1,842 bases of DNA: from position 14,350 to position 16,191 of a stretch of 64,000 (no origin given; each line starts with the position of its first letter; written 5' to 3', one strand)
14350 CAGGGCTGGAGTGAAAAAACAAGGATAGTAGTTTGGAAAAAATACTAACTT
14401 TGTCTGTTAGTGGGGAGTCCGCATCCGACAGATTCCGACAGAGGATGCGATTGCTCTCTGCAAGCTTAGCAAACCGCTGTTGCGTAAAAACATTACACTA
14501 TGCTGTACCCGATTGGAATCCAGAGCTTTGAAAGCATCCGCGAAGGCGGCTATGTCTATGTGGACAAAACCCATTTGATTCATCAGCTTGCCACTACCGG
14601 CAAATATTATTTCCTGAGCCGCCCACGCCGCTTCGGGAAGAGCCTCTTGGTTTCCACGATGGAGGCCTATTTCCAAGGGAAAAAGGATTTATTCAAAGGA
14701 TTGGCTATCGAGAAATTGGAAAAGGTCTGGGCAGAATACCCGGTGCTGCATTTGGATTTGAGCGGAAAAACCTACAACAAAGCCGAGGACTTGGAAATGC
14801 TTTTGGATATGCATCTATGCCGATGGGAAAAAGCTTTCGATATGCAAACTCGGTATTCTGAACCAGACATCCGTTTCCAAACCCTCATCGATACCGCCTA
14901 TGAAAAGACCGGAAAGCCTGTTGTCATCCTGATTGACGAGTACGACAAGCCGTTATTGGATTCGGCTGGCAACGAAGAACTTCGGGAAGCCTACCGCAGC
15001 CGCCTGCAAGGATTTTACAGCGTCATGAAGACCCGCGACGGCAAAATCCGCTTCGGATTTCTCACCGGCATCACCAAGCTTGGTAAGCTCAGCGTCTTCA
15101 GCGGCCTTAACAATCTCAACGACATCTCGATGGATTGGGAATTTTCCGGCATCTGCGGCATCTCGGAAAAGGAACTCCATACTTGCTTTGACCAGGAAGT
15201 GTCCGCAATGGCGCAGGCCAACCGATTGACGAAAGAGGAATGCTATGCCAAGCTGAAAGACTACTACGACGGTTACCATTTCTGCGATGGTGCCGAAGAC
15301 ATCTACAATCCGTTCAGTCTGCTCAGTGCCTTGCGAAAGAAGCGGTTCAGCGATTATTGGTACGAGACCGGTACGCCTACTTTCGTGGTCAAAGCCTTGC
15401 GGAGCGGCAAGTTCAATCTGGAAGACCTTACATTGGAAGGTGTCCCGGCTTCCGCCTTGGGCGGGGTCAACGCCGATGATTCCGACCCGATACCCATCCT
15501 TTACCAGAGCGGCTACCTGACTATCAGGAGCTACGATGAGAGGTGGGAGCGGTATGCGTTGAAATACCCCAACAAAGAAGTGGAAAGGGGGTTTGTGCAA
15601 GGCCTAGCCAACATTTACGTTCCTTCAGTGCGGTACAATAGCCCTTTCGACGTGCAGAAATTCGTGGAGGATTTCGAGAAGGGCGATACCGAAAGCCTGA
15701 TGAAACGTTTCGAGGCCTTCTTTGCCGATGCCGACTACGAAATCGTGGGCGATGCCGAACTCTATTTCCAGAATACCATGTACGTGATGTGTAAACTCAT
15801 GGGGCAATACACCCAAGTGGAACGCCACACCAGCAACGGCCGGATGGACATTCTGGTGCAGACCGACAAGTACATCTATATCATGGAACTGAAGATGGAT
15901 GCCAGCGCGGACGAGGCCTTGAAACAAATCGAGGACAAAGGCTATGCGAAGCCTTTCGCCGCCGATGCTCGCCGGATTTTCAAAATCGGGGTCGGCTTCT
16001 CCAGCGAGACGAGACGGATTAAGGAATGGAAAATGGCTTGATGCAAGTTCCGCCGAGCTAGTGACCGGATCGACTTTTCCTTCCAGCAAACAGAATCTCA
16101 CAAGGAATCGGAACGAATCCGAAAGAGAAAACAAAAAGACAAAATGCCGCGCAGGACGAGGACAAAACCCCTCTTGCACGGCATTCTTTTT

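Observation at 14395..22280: Tandem array of four equal-length ATPase + PD-(D/E)XK nuclease paralogs with an exact 1732-bp period and patchwork identity (conserved ends, diversified centre)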

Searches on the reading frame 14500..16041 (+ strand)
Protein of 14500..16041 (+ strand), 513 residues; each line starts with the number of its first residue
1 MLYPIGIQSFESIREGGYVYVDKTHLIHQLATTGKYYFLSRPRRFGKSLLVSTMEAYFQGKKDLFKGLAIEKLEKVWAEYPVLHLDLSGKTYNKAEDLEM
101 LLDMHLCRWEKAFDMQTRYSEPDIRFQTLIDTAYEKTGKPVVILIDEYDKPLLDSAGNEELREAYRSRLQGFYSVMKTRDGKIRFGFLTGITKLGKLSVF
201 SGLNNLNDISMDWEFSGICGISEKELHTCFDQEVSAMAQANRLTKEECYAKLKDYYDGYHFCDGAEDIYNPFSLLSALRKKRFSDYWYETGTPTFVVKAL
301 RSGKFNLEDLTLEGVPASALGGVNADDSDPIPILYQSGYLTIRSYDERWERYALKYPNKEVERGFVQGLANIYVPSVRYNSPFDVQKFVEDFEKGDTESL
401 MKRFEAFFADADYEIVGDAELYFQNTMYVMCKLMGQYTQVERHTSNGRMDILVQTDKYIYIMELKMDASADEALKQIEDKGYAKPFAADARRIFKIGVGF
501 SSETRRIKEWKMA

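Call 4: search_protein_families(library=pfam, proteins=[window:14500-16041:+], max_evalue=0.01)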
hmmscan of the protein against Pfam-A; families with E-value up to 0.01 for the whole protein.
window:14500-16041:+ (513 aa): 2 families
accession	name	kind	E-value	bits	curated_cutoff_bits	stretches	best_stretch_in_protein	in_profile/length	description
PF09820.16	AAA-ATPase_like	-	1.5e-70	237.5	26.1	1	4-200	1-201/201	Predicted AAA-ATPase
PF08011.17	PDDEXK_9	-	4.1e-22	78.6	25.5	1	419-510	2-105/105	PD-(D/E)XK nuclease superfamily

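Call 9: search_protein_families(library=padloc, proteins=[window:14500-16041:+], max_evalue=0.01)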
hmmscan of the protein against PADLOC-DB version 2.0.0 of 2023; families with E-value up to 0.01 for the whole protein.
window:14500-16041:+ (513 aa): 0 families

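Call 10: search_protein_families(library=ncbifam, proteins=[window:14500-16041:+], max_evalue=0.01)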
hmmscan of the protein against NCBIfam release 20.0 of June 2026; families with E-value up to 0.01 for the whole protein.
window:14500-16041:+ (513 aa): 0 families

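Call 12: find_homologous_proteins(query=window:14500-16041:+, max_evalue=1e-20)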
Query window:14500-16041:+ (513 aa): 8000 proteins with E <= 1e-20 among 8000 candidates; the best 120 are listed.
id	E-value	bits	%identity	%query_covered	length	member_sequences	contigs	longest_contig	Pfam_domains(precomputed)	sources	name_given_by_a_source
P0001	0.0e+0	1164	98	100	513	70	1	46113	PF08011.18,PF09820.17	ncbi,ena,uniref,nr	ncbi:MAG: ATP-binding protein [Bacteroidetes bacterium]|uniref:ATP-binding protein n=1 Tax=Candidatu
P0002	0.0e+0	1044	87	100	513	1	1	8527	PF08011.18,PF09820.17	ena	-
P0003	0.0e+0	1042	86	100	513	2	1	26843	PF08011.18,PF09820.17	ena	-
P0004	0.0e+0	1024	85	100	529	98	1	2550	PF08011.18,PF09820.17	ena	-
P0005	0.0e+0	1023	85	100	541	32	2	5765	PF08011.18,PF09820.17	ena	-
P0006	0.0e+0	1016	85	100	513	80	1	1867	PF08011.18,PF09820.17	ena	-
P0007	0.0e+0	1014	87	96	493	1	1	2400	PF08011.18,PF09820.17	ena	-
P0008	0.0e+0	1012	84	100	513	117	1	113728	PF08011.18,PF09820.17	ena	-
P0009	0.0e+0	1011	87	96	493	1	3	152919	PF08011.18,PF09820.17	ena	-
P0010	3.6e-298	1007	85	100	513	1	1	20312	PF08011.18,PF09820.17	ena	-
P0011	4.2e-297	1004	84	100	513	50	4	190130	PF08011.18,PF09820.17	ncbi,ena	-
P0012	4.9e-297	1004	87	96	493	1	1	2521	PF08011.18,PF09820.17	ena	-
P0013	3.4e-294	994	83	100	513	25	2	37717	PF08011.18,PF09820.17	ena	-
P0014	1.2e-292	989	84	100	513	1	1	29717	PF08011.18,PF09820.17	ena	-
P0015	6.4e-292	987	82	100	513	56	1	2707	PF08011.18,PF09820.17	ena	-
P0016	1.0e-286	970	81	100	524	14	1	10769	PF08011.18,PF09820.17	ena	-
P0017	1.1e-285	966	82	100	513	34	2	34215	PF08011.18,PF09820.17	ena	-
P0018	3.0e-285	965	81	100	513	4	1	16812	PF08011.18,PF09820.17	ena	-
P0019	3.5e-285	964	81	100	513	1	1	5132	PF08011.18,PF09820.17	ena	-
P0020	9.0e-285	963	81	100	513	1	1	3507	PF08011.18,PF09820.17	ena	-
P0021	1.5e-284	962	81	100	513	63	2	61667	PF08011.18,PF09820.17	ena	-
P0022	1.8e-284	962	81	100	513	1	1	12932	PF08011.18,PF09820.17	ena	-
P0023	3.3e-284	961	81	100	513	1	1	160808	PF08011.18,PF09820.17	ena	-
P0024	3.7e-284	961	80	100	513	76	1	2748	PF08011.18,PF09820.17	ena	-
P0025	4.5e-284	961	81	100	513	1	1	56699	PF08011.18,PF09820.17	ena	-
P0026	6.2e-284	960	81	100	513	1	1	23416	PF08011.18,PF09820.17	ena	-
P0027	6.7e-284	960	81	100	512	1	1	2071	PF08011.18,PF09820.17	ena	-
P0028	7.2e-284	960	81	100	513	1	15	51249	PF08011.18,PF09820.17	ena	-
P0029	8.0e-284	960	81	100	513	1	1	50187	PF08011.18,PF09820.17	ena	-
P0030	1.0e-283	960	80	100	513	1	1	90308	PF08011.18,PF09820.17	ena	-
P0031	1.3e-283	959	81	100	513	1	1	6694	PF08011.18,PF09820.17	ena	-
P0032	1.4e-283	959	81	100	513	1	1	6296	PF08011.18,PF09820.17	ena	-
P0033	1.9e-283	959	81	100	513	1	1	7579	PF08011.18,PF09820.17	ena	-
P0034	2.4e-283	958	81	100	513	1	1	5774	PF08011.18,PF09820.17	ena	-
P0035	6.4e-283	957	81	100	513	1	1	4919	PF08011.18,PF09820.17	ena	-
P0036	1.5e-282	956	80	100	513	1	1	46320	PF08011.18,PF09820.17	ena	-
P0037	2.1e-282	955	80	100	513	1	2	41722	PF08011.18,PF09820.17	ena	-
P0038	2.2e-282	955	80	100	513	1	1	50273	PF08011.18,PF09820.17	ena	-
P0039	2.7e-282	955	81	96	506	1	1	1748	PF08011.18,PF09820.17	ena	-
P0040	5.2e-282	954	80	100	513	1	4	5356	PF08011.18,PF09820.17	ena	-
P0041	2.4e-281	952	80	100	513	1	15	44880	PF08011.18,PF09820.17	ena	-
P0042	3.2e-281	951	80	100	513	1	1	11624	PF08011.18,PF09820.17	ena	-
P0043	4.1e-281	951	81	100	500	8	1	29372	PF08011.18,PF09820.17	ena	-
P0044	1.5e-280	949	80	100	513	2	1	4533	PF08011.18,PF09820.17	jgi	-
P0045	2.8e-280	948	79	100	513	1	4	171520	PF08011.18,PF09820.17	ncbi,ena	-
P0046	2.9e-280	948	79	100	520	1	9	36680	PF08011.18,PF09820.17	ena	-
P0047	4.2e-280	948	80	100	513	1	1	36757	PF08011.18,PF09820.17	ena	-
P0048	3.1e-279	945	79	100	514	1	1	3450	PF08011.18,PF09820.17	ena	-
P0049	7.2e-279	944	79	100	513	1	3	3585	PF08011.18,PF09820.17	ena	-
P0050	1.0e-278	943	79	100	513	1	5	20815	PF08011.18,PF09820.17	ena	-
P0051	1.3e-278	943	80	100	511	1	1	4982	PF08011.18,PF09820.17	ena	-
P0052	1.3e-278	943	79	100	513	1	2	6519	PF08011.18,PF09820.17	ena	-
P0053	1.8e-278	942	79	100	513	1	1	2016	PF08011.18,PF09820.17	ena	-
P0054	2.4e-278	942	79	100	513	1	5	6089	PF08011.18,PF09820.17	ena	-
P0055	4.0e-278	941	80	100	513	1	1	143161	PF08011.18,PF09820.17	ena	-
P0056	5.7e-278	941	79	100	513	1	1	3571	PF08011.18,PF09820.17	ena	-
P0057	5.9e-278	941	79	100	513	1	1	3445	PF08011.18,PF09820.17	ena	-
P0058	8.9e-278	940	79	100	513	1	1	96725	PF08011.18,PF09820.17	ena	-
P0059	9.8e-278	940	79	100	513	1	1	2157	PF08011.18,PF09820.17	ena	-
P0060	3.0e-277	938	79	100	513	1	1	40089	PF08011.18,PF09820.17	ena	-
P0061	4.7e-277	938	78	100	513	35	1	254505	PF08011.18,PF09820.17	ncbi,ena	-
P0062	1.1e-276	936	78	100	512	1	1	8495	PF08011.18,PF09820.17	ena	-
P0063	1.4e-276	936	78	100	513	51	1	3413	PF08011.18,PF09820.17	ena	-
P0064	1.8e-276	936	79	100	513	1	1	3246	PF08011.18,PF09820.17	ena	-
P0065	2.5e-276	935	79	100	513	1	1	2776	PF08011.18,PF09820.17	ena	-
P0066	8.5e-276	933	79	100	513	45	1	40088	PF08011.18,PF09820.17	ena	-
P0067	1.7e-275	932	79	99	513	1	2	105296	PF08011.18,PF09820.17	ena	-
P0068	2.4e-275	932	79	100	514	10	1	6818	PF08011.18,PF09820.17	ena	-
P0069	2.6e-275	932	78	100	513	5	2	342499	PF08011.18,PF09820.17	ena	-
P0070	5.1e-275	931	78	100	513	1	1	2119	PF08011.18,PF09820.17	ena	-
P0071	5.4e-275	931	78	100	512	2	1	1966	PF08011.18,PF09820.17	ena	-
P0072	1.6e-274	929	79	100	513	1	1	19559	PF08011.18,PF09820.17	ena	-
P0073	3.7e-274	928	78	100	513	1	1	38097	PF08011.18,PF09820.17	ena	-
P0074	1.1e-273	927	78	100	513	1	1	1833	PF08011.18,PF09820.17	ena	-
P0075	2.0e-273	926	77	100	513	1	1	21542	PF08011.18,PF09820.17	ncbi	-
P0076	2.1e-273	926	77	100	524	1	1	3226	PF08011.18,PF09820.17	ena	-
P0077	4.7e-273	924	77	100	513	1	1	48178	PF08011.18,PF09820.17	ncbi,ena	-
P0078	1.1e-272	923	81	96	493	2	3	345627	PF08011.18,PF09820.17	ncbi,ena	-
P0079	1.2e-272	923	77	100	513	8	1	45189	PF08011.18,PF09820.17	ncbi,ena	-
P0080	1.3e-272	923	79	100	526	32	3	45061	PF08011.18,PF09820.17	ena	-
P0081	1.4e-272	923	81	96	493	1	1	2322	PF08011.18,PF09820.17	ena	-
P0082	2.0e-272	922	77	100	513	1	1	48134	PF08011.18,PF09820.17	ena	-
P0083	7.9e-272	920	78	100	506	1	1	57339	PF08011.18,PF09820.17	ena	-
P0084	2.4e-271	919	80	96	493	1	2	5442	PF08011.18,PF09820.17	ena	-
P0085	6.5e-271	917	77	100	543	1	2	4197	PF08011.18,PF09820.17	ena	-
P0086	7.2e-271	917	80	96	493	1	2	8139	PF08011.18,PF09820.17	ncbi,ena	-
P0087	1.1e-270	917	77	100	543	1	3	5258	PF08011.18,PF09820.17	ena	-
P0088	2.0e-270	916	80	96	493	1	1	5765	PF08011.18,PF09820.17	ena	-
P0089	2.0e-270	916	80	96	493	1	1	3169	PF08011.18,PF09820.17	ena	-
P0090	2.7e-270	915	80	96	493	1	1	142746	PF08011.18,PF09820.17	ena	-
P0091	2.8e-270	915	77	100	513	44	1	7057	PF08011.18,PF09820.17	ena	-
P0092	3.3e-270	915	77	100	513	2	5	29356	PF08011.18,PF09820.17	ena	-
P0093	3.3e-270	915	80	96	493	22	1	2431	PF08011.18,PF09820.17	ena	-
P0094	3.6e-270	915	80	96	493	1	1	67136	PF08011.18,PF09820.17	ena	-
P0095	3.7e-270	915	80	96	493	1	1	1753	PF08011.18,PF09820.17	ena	-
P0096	3.7e-270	915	80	96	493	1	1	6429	PF08011.18,PF09820.17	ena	-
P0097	3.9e-270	915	80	96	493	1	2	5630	PF08011.18,PF09820.17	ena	-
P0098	7.7e-270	914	80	96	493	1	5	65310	PF08011.18,PF09820.17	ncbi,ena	-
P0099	1.8e-269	913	80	96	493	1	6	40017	PF08011.18,PF09820.17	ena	-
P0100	1.9e-269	912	80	96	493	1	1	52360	PF08011.18,PF09820.17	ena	-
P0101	5.4e-269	911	80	96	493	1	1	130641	PF08011.18,PF09820.17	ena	-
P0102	5.5e-269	911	80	96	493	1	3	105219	PF08011.18,PF09820.17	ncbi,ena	-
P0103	1.4e-268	910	80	96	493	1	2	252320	PF08011.18,PF09820.17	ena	-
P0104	5.8e-268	908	80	96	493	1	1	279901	PF08011.18,PF09820.17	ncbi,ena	-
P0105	6.0e-268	908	76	100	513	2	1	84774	PF08011.18,PF09820.17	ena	-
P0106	8.8e-268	907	76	100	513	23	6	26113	PF08011.18,PF09820.17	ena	-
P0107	9.1e-268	907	75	100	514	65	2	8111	PF08011.18,PF09820.17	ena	-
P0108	2.8e-267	905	76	100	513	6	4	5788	PF08011.18,PF09820.17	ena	-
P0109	5.5e-267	904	76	100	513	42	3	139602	PF08011.18,PF09820.17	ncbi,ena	-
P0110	1.8e-266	903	76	100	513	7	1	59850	PF08011.18,PF09820.17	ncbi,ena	-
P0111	2.6e-266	902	75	100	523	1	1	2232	PF08011.18,PF09820.17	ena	-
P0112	8.4e-266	900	75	100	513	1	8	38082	PF08011.18,PF09820.17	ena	-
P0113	1.2e-265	900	75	100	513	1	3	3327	PF08011.18,PF09820.17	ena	-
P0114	4.4e-265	898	74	100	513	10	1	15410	PF08011.18,PF09820.17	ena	-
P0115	5.1e-265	898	76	100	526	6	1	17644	PF08011.18,PF09820.17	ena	-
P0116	5.4e-265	898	75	100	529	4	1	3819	PF08011.18,PF09820.17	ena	-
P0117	2.5e-264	896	76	100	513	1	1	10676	PF08011.18,PF09820.17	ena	-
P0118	1.5e-263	893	76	100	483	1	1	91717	PF08011.18,PF09820.17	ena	-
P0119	7.1e-263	891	75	100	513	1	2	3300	PF08011.18,PF09820.17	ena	-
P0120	2.6e-262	889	75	100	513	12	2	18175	PF08011.18,PF09820.17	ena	-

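Call 17: find_encoding_contigs(protein=window:14500-16041:+, flank=10000, max_places=6)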
Protein window:14500-16041:+ (513 aa): 23 contigs read that carry it; 6 places shown.
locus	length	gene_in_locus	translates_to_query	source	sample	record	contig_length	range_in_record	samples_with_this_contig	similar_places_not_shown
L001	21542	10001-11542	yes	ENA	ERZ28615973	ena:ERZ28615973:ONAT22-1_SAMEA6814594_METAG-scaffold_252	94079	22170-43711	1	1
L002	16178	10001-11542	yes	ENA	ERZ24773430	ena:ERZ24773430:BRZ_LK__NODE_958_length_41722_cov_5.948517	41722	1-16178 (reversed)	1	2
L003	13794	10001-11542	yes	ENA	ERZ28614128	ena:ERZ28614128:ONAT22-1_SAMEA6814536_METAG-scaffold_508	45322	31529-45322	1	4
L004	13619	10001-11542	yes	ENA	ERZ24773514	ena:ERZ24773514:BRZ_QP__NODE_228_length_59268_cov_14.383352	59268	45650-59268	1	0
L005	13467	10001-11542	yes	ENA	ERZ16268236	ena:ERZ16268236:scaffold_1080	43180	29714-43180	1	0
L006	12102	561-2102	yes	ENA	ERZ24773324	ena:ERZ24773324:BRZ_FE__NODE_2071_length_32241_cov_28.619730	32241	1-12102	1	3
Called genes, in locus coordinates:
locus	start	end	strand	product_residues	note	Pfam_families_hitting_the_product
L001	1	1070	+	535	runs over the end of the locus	PF09820:AAA-ATPase_like, PF08011:PDDEXK_9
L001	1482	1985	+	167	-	PF04542:Sigma70_r2, PF08281:Sigma70_r4_2, PF04545:Sigma70_r4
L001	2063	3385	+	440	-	-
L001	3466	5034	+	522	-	PF13568:OMP_b-brl_2 (weak)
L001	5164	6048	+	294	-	PF10988:DUF2807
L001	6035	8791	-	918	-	-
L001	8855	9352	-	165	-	PF00588:SpoU_methylase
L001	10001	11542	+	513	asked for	PF09820:AAA-ATPase_like, PF08011:PDDEXK_9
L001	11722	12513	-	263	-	PF12799:LRR_4 (weak)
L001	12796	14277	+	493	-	PF09820:AAA-ATPase_like, PF08011:PDDEXK_9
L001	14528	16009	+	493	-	PF09820:AAA-ATPase_like, PF08011:PDDEXK_9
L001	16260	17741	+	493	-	PF09820:AAA-ATPase_like, PF08011:PDDEXK_9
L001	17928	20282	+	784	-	PF13089:PP_kinase_N, PF02503:PP_kinase, PF17941:PP_kinase_C_1, PF13091:PLDc_2, PF13090:PP_kinase_C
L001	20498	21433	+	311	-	PF02541:Ppx-GppA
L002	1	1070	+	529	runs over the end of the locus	PF09820:AAA-ATPase_like, PF08011:PDDEXK_9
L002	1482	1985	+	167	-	PF04542:Sigma70_r2, PF08281:Sigma70_r4_2, PF04545:Sigma70_r4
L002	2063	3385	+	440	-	-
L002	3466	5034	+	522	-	PF13568:OMP_b-brl_2 (weak)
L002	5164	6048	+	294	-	PF10988:DUF2807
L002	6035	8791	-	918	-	-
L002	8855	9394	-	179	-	PF00588:SpoU_methylase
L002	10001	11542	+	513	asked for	PF09820:AAA-ATPase_like, PF08011:PDDEXK_9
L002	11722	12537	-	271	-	PF12799:LRR_4 (weak)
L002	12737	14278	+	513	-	PF09820:AAA-ATPase_like, PF08011:PDDEXK_9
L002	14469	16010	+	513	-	PF09820:AAA-ATPase_like, PF08011:PDDEXK_9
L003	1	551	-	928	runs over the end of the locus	PF00690:Cation_ATPase_N, PF00122:E1-E2_ATPase, PF00702:Hydrolase, PF13246:Cation_ATPase, PF08282:Hydrolase_3 (weak), PF00689:Cation_ATPase_C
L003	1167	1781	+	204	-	PF04542:Sigma70_r2, PF08281:Sigma70_r4_2, PF04545:Sigma70_r4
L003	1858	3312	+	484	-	-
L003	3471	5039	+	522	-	-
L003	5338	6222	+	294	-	PF10988:DUF2807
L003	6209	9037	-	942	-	-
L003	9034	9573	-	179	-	PF00588:SpoU_methylase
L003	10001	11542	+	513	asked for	PF09820:AAA-ATPase_like, PF08011:PDDEXK_9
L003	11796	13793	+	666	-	?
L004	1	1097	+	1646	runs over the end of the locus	PF00270:DEAD, PF00271:Helicase_C, PF00580:UvrD-helicase, PF13245:AAA_19, PF13604:AAA_30 (weak), PF00580:UvrD-helicase, PF13361:UvrD_C, PF13538:UvrD_C_2, +2 more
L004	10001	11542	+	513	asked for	PF09820:AAA-ATPase_like, PF08011:PDDEXK_9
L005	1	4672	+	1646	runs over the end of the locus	PF00270:DEAD, PF00271:Helicase_C, PF00580:UvrD-helicase, PF13245:AAA_19, PF13401:AAA_22 (weak), PF00580:UvrD-helicase, PF13361:UvrD_C, PF13538:UvrD_C_2, +2 more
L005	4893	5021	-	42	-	-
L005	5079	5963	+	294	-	PF10988:DUF2807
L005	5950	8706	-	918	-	-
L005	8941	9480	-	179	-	PF00588:SpoU_methylase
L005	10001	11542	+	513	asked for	PF09820:AAA-ATPase_like, PF08011:PDDEXK_9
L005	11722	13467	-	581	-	?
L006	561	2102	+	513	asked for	PF09820:AAA-ATPase_like, PF08011:PDDEXK_9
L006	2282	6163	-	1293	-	PF23952:LRR_EndoS (faint), PF12799:LRR_4 (weak)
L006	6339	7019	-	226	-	-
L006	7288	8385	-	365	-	PF13102:Phage_int_SAM_5, PF00589:Phage_integrase (weak)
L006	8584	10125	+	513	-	PF09820:AAA-ATPase_like, PF08011:PDDEXK_9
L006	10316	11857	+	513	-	PF09820:AAA-ATPase_like, PF08011:PDDEXK_9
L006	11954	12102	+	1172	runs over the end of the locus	PF26921:DUF8276, PF12419:DUF3670, PF00176:SNF2-rel_dom, PF04851:ResIII, PF00271:Helicase_C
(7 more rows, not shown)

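Call 18: find_encoding_contigs(protein=P0001, flank=10000, max_places=6)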
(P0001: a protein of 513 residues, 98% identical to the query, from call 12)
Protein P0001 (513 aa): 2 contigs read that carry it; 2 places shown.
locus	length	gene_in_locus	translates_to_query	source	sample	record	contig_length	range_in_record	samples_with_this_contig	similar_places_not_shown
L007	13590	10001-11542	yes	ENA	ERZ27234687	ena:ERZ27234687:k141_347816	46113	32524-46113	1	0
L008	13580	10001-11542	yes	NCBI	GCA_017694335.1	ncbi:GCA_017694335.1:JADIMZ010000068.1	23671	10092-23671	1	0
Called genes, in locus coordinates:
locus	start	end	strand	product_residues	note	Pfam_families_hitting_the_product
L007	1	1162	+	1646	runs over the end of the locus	PF00270:DEAD, PF00271:Helicase_C, PF00580:UvrD-helicase, PF13245:AAA_19, PF13604:AAA_30 (weak), PF00580:UvrD-helicase, PF13361:UvrD_C, PF13538:UvrD_C_2, +2 more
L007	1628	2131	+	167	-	PF04542:Sigma70_r2, PF08281:Sigma70_r4_2, PF04545:Sigma70_r4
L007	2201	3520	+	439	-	-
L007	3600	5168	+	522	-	PF13568:OMP_b-brl_2 (weak)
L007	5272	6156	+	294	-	PF10988:DUF2807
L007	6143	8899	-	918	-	-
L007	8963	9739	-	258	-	PF00588:SpoU_methylase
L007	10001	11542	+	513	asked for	PF09820:AAA-ATPase_like, PF08011:PDDEXK_9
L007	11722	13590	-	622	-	?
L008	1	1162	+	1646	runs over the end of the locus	PF00270:DEAD, PF00271:Helicase_C, PF00580:UvrD-helicase, PF13245:AAA_19, PF13604:AAA_30 (weak), PF00580:UvrD-helicase, PF13361:UvrD_C, PF13538:UvrD_C_2, +2 more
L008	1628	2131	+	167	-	PF04542:Sigma70_r2, PF08281:Sigma70_r4_2, PF04545:Sigma70_r4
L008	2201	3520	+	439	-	-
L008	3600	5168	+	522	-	PF13568:OMP_b-brl_2 (weak)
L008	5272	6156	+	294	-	PF10988:DUF2807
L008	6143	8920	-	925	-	-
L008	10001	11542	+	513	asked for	PF09820:AAA-ATPase_like, PF08011:PDDEXK_9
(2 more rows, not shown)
